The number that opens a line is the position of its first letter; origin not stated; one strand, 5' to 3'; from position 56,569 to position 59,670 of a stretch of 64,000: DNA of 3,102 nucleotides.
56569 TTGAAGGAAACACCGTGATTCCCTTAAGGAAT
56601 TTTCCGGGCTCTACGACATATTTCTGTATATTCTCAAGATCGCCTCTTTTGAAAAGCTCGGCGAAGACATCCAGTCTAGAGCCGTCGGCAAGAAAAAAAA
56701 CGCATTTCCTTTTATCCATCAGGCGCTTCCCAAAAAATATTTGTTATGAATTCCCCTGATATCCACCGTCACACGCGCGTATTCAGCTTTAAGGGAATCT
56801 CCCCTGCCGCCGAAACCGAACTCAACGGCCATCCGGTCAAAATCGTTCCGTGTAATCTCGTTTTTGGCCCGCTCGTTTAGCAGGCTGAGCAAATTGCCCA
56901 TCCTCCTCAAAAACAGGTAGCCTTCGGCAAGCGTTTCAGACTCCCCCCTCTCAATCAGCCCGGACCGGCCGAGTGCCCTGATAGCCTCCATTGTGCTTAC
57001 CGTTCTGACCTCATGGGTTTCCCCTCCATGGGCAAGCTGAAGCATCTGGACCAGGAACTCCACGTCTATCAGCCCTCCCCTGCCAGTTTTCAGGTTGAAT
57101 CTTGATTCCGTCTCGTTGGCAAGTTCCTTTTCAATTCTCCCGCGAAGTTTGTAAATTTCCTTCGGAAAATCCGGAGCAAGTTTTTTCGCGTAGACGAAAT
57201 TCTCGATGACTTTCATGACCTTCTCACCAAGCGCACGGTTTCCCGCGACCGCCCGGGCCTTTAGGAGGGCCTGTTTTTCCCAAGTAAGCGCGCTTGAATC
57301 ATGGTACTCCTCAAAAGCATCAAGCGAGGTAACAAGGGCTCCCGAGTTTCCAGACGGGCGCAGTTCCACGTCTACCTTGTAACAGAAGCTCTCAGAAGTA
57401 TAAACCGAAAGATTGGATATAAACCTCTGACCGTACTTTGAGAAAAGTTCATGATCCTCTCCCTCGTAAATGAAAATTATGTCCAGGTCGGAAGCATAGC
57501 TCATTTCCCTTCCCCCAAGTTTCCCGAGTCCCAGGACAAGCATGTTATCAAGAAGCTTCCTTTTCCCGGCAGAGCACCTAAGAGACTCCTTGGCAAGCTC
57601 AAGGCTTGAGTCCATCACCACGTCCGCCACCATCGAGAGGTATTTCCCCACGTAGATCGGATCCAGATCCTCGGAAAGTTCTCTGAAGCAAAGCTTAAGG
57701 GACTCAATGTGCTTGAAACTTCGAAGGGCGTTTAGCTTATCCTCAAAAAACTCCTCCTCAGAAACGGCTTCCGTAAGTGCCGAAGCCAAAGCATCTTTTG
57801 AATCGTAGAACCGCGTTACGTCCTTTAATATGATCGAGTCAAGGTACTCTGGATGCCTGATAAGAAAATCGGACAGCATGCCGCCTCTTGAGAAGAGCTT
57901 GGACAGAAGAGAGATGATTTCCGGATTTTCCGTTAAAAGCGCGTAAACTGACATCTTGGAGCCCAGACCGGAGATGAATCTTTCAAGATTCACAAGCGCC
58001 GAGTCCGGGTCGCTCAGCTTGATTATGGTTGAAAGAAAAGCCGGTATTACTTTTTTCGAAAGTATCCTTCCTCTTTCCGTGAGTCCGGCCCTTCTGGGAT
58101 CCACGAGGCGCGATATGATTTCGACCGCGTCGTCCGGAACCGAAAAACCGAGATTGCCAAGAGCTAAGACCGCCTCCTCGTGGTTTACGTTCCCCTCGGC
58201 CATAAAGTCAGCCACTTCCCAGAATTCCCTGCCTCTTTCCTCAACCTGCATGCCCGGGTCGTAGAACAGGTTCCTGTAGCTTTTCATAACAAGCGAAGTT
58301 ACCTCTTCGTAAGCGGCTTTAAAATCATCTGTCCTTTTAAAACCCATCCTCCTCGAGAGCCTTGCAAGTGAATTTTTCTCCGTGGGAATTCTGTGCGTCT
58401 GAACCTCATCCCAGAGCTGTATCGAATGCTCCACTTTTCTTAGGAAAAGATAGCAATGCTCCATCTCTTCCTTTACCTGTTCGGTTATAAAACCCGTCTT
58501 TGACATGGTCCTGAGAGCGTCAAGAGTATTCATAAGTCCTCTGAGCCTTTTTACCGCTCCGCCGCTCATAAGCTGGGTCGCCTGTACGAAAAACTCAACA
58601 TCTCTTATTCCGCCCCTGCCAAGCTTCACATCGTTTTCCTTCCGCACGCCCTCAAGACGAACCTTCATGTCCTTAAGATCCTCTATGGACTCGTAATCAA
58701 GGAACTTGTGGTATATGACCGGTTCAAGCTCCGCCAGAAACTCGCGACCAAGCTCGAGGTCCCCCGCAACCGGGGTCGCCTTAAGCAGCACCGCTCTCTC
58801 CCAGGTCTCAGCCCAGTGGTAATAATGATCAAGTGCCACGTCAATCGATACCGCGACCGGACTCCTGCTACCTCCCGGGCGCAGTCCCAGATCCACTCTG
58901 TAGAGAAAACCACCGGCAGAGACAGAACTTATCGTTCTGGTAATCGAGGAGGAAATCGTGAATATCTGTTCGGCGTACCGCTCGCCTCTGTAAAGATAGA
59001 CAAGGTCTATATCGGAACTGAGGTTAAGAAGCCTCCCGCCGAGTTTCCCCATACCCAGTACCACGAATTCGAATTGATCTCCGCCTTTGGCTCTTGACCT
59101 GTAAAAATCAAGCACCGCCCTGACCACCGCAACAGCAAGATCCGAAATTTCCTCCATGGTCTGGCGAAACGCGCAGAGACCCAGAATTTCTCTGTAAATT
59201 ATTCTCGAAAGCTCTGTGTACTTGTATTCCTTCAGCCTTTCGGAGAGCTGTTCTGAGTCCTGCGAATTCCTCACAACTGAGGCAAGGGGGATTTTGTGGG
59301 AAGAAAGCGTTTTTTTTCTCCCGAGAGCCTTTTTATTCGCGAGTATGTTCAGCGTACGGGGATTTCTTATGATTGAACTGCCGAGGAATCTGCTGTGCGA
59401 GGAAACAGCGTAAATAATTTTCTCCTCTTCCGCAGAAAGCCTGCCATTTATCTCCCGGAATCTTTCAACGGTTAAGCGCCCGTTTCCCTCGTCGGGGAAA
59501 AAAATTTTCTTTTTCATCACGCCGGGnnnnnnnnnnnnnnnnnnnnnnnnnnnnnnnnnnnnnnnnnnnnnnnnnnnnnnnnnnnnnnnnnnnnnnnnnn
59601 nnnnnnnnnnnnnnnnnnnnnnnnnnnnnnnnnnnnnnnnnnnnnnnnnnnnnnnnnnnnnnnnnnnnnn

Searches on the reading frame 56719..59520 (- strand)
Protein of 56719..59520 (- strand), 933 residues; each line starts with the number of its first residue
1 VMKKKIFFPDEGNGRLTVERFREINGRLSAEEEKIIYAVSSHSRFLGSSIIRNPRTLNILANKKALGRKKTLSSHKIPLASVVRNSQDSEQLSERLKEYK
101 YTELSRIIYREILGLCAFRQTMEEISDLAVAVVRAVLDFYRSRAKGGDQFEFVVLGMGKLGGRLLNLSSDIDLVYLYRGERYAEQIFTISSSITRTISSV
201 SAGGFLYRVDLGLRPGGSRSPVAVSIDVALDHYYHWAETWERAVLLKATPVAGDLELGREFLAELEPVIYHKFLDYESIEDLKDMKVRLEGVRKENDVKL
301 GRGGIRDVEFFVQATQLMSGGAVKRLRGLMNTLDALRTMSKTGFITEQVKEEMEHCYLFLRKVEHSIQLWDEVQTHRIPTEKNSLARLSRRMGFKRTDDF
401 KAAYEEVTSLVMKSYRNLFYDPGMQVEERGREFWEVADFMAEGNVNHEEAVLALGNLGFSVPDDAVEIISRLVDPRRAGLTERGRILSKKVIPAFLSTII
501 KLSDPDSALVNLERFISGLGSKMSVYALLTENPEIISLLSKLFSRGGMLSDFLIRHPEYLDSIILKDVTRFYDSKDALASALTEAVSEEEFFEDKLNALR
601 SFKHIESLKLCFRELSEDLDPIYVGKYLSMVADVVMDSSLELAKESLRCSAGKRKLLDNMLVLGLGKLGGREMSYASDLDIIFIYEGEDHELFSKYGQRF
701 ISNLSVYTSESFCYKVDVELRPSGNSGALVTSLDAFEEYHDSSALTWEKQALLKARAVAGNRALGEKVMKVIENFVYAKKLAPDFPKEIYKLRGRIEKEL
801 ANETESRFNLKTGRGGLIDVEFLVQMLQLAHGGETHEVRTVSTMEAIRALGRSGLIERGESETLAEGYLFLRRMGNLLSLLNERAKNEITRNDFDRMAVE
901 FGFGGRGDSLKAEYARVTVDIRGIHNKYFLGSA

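Call 60: search_protein_families(library=pfam, proteins=[window:56719-59520:-], max_evalue=0.0001)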
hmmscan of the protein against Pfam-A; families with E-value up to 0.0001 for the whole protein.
window:56719-59520:- (933 aa): 3 families
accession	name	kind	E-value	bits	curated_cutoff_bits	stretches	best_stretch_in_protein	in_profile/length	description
PF03710.21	GlnE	-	2e-96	322.7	24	2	539-768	4-249/252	Glutamate-ammonia ligase adenylyltransferase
PF08335.16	GlnD_UR_UTase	-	1.3e-46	158.5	21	2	291-418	21-140/141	GlnD PII-uridylyltransferase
PF10335.14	DUF294_C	-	4.9e-05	23.6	22.5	0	795-874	23-95/145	Putative nucleotidyltransferase substrate binding domain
